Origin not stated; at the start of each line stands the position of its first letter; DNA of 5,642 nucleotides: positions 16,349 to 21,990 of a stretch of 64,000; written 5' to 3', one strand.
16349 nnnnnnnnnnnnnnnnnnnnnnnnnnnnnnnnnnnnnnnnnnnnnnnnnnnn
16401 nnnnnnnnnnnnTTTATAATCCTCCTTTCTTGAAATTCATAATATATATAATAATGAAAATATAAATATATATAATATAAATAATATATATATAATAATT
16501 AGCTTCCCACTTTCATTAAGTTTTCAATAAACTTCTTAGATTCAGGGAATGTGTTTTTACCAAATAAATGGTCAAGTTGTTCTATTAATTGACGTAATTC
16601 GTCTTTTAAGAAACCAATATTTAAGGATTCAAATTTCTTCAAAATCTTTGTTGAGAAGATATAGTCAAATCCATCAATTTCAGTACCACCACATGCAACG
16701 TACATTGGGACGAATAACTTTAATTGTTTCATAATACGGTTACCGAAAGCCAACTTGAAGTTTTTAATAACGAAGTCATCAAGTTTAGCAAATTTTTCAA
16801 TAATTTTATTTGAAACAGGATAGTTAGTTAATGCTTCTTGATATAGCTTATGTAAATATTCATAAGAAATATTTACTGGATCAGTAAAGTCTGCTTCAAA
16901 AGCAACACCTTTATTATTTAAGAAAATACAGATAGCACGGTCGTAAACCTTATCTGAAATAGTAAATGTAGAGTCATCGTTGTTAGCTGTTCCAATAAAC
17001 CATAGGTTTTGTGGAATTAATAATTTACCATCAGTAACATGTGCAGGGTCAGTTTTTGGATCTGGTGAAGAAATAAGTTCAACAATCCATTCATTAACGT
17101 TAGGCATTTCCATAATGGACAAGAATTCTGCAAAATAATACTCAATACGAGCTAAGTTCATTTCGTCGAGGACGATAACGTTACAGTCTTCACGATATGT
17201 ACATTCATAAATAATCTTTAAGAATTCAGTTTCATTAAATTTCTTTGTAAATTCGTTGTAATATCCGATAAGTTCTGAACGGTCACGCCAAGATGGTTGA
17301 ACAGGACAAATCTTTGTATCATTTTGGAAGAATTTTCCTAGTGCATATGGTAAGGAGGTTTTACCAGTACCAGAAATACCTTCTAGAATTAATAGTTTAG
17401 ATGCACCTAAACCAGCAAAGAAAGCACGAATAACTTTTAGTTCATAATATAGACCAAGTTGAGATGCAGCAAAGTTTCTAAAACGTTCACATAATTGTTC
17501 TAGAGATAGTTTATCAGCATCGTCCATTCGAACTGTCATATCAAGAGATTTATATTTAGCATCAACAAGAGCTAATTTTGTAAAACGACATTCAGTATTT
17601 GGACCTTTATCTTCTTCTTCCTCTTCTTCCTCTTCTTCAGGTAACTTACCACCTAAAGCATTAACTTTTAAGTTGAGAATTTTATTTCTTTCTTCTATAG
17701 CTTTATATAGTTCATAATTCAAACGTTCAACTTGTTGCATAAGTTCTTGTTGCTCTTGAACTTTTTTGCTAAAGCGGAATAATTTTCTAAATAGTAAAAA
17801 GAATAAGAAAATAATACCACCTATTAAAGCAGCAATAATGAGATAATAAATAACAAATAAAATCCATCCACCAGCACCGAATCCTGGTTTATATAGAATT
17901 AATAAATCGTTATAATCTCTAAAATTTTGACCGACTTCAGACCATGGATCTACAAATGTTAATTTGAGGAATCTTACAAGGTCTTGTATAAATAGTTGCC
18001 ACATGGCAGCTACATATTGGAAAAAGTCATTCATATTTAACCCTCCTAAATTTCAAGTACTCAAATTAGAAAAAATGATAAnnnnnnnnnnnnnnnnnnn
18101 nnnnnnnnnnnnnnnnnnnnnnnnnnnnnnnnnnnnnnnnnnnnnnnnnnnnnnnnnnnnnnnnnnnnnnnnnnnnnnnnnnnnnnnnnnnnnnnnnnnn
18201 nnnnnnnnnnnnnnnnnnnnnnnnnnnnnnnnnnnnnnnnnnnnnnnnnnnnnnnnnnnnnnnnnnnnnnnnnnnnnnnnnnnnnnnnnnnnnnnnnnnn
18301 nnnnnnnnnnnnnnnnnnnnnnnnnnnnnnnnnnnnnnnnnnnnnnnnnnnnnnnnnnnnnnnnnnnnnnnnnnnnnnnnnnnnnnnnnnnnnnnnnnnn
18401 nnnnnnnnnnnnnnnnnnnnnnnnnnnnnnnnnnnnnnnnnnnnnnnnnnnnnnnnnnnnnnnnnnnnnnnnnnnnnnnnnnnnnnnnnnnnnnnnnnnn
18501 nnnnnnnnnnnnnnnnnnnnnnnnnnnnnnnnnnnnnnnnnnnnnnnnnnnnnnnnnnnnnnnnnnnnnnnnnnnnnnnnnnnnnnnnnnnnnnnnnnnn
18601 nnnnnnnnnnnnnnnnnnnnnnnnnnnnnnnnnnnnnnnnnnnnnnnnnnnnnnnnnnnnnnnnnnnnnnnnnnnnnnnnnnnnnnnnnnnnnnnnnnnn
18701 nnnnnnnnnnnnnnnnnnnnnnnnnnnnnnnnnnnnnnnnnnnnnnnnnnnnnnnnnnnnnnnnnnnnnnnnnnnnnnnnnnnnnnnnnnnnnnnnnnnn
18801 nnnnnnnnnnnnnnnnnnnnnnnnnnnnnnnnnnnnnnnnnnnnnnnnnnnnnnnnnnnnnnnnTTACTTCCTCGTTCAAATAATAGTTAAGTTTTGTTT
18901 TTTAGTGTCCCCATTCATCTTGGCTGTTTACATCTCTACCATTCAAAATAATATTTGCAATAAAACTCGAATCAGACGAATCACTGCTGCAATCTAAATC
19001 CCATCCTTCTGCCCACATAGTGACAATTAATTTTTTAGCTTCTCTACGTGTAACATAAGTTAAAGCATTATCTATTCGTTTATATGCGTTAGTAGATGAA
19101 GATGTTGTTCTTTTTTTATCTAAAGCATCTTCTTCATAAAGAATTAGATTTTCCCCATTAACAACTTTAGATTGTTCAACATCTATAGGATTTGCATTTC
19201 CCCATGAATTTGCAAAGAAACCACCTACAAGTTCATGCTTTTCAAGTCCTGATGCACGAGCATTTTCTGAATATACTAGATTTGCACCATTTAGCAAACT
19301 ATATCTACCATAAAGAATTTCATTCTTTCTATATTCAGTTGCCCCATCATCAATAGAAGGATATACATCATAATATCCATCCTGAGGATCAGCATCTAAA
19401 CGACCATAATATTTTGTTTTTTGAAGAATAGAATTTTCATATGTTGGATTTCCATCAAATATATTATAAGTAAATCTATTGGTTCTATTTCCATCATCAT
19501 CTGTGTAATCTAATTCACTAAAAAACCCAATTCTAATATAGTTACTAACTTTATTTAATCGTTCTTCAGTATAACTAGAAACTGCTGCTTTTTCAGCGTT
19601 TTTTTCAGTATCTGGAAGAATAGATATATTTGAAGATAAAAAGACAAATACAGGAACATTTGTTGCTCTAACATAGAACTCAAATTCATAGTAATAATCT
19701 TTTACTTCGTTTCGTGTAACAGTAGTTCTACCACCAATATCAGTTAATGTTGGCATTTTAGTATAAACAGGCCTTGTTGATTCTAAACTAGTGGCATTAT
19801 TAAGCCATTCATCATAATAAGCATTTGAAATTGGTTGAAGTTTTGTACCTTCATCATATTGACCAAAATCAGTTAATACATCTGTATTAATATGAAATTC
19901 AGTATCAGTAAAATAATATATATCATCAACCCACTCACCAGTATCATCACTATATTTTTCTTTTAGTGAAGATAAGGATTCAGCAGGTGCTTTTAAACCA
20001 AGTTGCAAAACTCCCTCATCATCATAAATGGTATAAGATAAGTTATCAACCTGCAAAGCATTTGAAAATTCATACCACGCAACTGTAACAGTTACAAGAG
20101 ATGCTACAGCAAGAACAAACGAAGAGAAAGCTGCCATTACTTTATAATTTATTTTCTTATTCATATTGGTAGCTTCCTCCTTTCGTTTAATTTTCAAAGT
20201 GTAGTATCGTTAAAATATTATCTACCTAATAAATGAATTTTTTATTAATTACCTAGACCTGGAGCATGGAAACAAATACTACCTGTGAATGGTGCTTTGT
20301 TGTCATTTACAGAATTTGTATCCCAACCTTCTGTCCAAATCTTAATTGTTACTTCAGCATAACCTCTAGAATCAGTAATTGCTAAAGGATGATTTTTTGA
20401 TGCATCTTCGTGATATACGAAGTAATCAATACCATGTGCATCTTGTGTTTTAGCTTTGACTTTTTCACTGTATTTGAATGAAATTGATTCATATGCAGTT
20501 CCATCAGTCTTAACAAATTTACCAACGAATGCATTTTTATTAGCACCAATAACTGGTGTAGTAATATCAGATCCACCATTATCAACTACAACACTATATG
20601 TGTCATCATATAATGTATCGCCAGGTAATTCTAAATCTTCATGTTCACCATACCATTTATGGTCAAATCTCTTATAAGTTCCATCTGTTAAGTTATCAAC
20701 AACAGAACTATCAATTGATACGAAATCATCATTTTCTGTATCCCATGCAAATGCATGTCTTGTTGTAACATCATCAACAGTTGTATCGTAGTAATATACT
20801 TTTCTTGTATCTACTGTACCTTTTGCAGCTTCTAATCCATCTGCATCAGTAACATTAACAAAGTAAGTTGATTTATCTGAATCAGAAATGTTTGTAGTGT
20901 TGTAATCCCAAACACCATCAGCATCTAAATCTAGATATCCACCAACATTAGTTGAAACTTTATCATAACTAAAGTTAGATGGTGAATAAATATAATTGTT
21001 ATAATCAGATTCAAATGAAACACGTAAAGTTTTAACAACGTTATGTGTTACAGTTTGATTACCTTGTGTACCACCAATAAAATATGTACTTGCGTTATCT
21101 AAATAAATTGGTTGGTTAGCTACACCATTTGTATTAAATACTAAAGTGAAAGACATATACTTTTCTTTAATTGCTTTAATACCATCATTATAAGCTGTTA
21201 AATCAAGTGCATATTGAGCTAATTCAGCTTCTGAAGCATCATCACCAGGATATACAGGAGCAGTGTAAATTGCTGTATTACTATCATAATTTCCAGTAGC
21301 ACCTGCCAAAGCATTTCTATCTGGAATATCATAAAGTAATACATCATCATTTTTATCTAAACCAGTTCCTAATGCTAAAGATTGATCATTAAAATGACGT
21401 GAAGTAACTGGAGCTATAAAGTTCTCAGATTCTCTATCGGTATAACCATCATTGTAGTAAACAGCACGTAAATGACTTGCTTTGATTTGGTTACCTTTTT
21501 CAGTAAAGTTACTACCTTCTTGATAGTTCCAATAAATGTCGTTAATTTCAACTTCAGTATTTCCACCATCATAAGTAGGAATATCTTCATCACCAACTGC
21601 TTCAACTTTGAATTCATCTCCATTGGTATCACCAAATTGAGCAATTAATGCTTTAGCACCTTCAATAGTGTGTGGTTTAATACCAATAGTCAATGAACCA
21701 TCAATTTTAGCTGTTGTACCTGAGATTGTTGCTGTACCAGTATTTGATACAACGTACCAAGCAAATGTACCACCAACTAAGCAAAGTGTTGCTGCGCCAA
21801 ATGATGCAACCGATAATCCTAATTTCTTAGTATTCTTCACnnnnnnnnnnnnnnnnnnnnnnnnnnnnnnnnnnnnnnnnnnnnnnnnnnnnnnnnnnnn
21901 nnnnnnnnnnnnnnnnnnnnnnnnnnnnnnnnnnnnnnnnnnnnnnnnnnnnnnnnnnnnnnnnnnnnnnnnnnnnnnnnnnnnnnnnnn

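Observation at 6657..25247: Unusually large, tightly packed TasA/SipW-type fibre locus: seven or more SipW-cognate substrates, three SipW paralogs, a c-di-GMP phosphodiesterase, a Pfs-like enzyme and a McrBC-like module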

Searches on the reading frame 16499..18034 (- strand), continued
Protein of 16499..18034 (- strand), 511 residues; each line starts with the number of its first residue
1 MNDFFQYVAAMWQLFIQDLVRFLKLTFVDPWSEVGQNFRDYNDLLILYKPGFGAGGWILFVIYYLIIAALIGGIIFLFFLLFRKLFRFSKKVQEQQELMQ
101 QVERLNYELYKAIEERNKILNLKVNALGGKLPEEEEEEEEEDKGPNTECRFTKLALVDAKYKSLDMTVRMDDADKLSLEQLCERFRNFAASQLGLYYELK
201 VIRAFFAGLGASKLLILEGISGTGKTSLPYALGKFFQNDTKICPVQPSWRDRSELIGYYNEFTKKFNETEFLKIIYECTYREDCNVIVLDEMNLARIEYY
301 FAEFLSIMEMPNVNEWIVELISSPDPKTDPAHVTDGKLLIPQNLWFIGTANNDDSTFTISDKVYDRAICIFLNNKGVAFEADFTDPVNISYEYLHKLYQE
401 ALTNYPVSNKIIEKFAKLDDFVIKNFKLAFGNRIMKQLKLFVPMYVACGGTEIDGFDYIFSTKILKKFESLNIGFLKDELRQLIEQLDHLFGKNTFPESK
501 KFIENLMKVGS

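Call 84: fold_search(model_id=the predicted structure, library=pdb)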
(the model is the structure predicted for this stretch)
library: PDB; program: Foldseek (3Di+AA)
matches with E <= 10: 345; with E <= 0.001: 2
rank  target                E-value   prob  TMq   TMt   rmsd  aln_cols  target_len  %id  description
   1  6q7l_W                2.3e-04  1.00  0.31  0.33  11.6       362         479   14  Spiral structure of E. coli RavA in the RavA-LdcI cage-like complex (released 2020-02-12)
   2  3nbx                  7.8e-04  1.00  0.31  0.32  13.0       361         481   13  Crystal structure of E. coli RavA (Regulatory ATPase variant A) in complex with ADP (released 2011-01-12)
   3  7z8h                  1.2e-03  0.99  0.20  0.11  15.8       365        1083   12  Cytoplasmic dynein-1 motor domain AAA1, AAA2, and AAA3 subunits (released 2022-07-27)
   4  9dkd                  2.4e-03  0.97  0.22  0.06  19.2       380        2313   13  CryoEM structures of yeast cytoplasmic dynein in the presence of ATP and Lis1. (released 2025-06-04)
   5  7z8g                  3.3e-03  0.96  0.19  0.04  18.4       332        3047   13  Cytoplasmic dynein-1 motor domain (released 2022-07-27)
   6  9dju_A                3.8e-03  0.90  0.21  0.06  20.8       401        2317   13  CryoEM structures of yeast cytoplasmic dynein in the presence of ATP and Lis1. (released 2025-06-04)
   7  8q6p_2                5.2e-03  0.95  0.27  0.30  13.6       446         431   10  X. laevis CMG dimer bound to dimeric DONSON - MCM ATPase (released 2023-10-18)
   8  7z8f_e                5.2e-03  0.93  0.20  0.03  18.7       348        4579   13  Composite structure of dynein-dynactin-BICDR on microtubules (released 2022-07-27)
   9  7z8f_m                5.5e-03  0.93  0.20  0.03  18.7       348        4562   13  Composite structure of dynein-dynactin-BICDR on microtubules (released 2022-07-27)
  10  9dgq_m                6.1e-03  0.92  0.20  0.04  18.7       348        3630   13  Structure of dynein-1 on microtubules (released 2025-09-10)
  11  9dgr_m                6.1e-03  0.92  0.20  0.03  18.7       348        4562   13  Composite structure of dynein-dynactin on microtubules (released 2025-09-10)
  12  8w0g_5                6.7e-03  0.97  0.28  0.25  14.0       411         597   12  Cryo-EM structure of a human MCM2-7 dimer (released 2024-10-02)
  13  9di3                  7.1e-03  0.90  0.21  0.06  19.2       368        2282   14  CryoEM structures of yeast cytoplasmic dynein in the presence of ATP and Lis1. (released 2025-06-04)
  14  1g8p                  9.2e-03  0.96  0.24  0.36  14.2       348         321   13  CRYSTAL STRUCTURE OF BCHI SUBUNIT OF MAGNESIUM CHELATASE (released 2001-08-03)
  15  8w7s_2                1.1e-02  0.97  0.29  0.25  10.0       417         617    9  Yeast replisome in state IV (released 2023-12-20)
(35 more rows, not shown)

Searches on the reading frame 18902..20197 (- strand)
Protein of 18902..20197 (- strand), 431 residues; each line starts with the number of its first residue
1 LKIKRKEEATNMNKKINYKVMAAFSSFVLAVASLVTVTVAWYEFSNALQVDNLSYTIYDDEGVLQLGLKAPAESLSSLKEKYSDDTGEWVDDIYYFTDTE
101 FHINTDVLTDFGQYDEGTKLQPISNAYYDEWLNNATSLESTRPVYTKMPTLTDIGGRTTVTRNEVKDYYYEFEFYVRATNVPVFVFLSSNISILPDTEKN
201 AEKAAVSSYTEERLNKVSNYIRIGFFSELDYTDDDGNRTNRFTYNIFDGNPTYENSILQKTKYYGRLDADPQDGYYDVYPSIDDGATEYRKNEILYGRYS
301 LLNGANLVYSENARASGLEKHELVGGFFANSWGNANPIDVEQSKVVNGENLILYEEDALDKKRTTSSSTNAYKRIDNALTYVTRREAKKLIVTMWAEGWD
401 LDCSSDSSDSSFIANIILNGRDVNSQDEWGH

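Call 3: search_protein_families(library=pfam, proteins=[window:18902-20197:-], max_evalue=0.1)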
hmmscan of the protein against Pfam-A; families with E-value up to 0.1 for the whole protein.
window:18902-20197:- (431 aa): 0 families

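Call 5: search_protein_families(library=ncbifam, proteins=[window:18902-20197:-], max_evalue=1)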
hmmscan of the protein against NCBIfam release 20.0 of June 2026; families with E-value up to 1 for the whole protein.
window:18902-20197:- (431 aa): 1 family
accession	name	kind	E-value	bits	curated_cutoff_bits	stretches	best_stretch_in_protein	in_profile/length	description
TIGR00004.1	TIGR00004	subfamily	0.14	12.3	106.25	1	175-220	16-61/125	Rid family detoxifying hydrolase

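Call 93: search_protein_families(library=ncbifam, proteins=[window:18902-20197:-], max_evalue=10)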
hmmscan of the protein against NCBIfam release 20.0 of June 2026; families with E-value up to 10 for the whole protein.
window:18902-20197:- (431 aa): 1 family
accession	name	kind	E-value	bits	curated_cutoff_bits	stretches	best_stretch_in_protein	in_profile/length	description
TIGR00004.1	TIGR00004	subfamily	0.14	12.3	106.25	1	175-220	16-61/125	Rid family detoxifying hydrolase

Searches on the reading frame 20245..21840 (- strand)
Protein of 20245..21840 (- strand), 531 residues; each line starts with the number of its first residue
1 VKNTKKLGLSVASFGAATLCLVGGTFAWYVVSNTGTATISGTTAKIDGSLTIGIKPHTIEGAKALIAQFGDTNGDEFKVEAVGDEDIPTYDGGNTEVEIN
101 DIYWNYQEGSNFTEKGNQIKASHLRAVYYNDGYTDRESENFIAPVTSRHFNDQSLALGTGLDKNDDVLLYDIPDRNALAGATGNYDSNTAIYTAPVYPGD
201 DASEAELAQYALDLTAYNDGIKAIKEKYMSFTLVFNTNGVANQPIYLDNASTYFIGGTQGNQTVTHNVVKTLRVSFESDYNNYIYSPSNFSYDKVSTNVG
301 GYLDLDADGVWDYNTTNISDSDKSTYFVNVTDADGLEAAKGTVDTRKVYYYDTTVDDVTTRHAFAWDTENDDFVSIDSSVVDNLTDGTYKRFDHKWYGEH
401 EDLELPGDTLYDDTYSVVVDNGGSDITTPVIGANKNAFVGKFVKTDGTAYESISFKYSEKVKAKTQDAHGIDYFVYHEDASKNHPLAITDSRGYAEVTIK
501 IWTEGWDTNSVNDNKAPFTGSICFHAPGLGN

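Call 4: search_protein_families(library=pfam, proteins=[window:20245-21840:-], max_evalue=0.1)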
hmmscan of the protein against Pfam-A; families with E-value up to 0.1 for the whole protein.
window:20245-21840:- (531 aa): 2 families
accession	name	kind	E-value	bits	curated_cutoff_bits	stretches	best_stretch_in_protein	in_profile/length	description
PF12389.13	Peptidase_M73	-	0.0017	18.7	22.5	1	4-113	3-102/196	Camelysin metallo-endopeptidase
PF00159.23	Hormone_3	-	0.041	14.4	28.7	1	194-217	3-26/36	Pancreatic hormone peptide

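Call 5: search_protein_families(library=ncbifam, proteins=[window:20245-21840:-], max_evalue=1)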
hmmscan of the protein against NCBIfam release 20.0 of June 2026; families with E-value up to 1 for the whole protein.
window:20245-21840:- (531 aa): 0 families

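Call 93: search_protein_families(library=ncbifam, proteins=[window:20245-21840:-], max_evalue=10)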
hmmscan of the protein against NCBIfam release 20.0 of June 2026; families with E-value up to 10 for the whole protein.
window:20245-21840:- (531 aa): 0 families
